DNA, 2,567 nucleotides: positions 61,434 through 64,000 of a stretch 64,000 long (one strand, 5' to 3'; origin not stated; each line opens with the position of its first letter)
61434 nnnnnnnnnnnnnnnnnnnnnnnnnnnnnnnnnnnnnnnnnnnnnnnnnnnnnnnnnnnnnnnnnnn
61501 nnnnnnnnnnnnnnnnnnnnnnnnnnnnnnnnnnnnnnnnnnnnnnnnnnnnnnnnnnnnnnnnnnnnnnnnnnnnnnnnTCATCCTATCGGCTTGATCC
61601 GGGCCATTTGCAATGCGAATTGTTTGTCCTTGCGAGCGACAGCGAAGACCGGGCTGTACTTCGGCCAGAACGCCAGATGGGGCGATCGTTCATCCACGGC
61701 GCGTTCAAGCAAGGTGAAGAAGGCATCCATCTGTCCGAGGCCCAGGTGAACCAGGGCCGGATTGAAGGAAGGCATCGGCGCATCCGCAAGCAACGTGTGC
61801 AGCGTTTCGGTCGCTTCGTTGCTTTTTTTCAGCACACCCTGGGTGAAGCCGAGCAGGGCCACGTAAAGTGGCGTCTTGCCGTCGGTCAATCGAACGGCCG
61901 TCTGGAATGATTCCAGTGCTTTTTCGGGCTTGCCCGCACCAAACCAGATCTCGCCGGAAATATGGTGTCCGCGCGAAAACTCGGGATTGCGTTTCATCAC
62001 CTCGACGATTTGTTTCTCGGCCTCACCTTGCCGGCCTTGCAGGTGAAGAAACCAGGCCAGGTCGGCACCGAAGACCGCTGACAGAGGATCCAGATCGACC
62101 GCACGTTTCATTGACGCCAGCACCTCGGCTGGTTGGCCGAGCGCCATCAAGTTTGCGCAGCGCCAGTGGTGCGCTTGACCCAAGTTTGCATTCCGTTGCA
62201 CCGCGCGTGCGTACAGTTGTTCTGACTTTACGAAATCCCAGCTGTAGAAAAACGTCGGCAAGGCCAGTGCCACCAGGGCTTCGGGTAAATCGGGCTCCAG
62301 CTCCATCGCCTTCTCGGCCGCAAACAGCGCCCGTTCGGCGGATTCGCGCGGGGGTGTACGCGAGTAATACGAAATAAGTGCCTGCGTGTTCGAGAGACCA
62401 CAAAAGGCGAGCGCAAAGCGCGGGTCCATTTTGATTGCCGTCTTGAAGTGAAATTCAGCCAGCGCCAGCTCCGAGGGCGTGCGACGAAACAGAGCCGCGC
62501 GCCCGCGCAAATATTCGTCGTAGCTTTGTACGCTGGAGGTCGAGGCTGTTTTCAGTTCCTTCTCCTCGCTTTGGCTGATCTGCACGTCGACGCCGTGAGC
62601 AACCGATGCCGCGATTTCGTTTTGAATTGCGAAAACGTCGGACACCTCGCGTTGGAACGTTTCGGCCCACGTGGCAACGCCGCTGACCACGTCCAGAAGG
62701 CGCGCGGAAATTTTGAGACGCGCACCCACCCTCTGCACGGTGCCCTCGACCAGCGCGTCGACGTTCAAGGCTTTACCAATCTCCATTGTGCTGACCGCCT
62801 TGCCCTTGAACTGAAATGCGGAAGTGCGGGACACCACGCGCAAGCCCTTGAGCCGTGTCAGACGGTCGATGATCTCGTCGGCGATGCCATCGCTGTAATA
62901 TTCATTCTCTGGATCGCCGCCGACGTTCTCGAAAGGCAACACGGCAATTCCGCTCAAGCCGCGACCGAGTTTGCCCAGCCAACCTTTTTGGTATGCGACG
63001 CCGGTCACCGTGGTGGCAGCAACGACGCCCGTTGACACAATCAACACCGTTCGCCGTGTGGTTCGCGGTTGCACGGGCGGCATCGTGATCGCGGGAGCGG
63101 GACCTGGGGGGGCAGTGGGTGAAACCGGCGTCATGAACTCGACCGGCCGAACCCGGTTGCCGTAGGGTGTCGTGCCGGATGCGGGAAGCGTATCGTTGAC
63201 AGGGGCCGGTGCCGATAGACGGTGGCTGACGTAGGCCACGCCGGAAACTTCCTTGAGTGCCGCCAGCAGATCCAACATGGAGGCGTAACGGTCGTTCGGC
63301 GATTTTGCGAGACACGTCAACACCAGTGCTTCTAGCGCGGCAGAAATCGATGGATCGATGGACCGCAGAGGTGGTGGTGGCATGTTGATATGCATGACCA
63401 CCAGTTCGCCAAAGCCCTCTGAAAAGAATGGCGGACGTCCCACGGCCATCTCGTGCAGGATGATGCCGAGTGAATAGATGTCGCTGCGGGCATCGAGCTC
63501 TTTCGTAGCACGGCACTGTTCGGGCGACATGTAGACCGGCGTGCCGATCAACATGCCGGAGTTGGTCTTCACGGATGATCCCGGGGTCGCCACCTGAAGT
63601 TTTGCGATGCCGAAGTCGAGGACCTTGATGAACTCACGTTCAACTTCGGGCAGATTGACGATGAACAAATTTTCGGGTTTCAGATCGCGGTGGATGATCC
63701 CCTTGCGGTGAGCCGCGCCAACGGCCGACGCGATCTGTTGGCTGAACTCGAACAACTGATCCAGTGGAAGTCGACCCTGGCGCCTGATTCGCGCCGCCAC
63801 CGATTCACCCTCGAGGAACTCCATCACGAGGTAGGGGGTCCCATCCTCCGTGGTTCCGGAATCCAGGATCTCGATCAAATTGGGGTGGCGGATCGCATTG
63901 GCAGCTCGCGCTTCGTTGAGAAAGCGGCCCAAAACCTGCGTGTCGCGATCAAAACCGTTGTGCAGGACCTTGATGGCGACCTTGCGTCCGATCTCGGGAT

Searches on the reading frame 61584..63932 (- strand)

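Call 56: search_protein_families(library=pfam, proteins=[window:61584-63932:-], max_evalue=0.001)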
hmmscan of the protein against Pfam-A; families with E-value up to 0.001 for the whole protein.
window:61584-63932:- (783 aa): 9 families
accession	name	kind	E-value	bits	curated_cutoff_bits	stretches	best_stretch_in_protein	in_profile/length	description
PF00069.31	Pkinase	-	1.8e-37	129.6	31.7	1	4-217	45-253/263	Protein kinase domain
PF07714.23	PK_Tyr_Ser-Thr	-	1.2e-23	84.2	23.1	1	3-216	47-249/258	Protein tyrosine and serine/threonine kinase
PF07719.23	TPR_2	-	1e-11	44.4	27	0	656-683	4-31/34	Tetratricopeptide repeat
PF14559.12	TPR_19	-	7.8e-08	33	25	0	595-656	1-62/68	Tetratricopeptide repeat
PF13431.12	TPR_17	-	7e-07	29.5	24.4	0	609-639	3-33/34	Tetratricopeptide repeat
PF00515.34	TPR_1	-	1.5e-05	25.1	27.8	0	660-682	8-30/34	Tetratricopeptide repeat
PF04052.18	TolB_N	-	0.00015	22.2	22.4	1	329-418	15-103/106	TolB amino-terminal domain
PF13432.12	TPR_16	-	0.00052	20.9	32.7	0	633-684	11-62/65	Tetratricopeptide repeat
PF13414.12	TPR_11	-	0.00064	19.8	26.8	0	496-515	17-36/42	TPR repeat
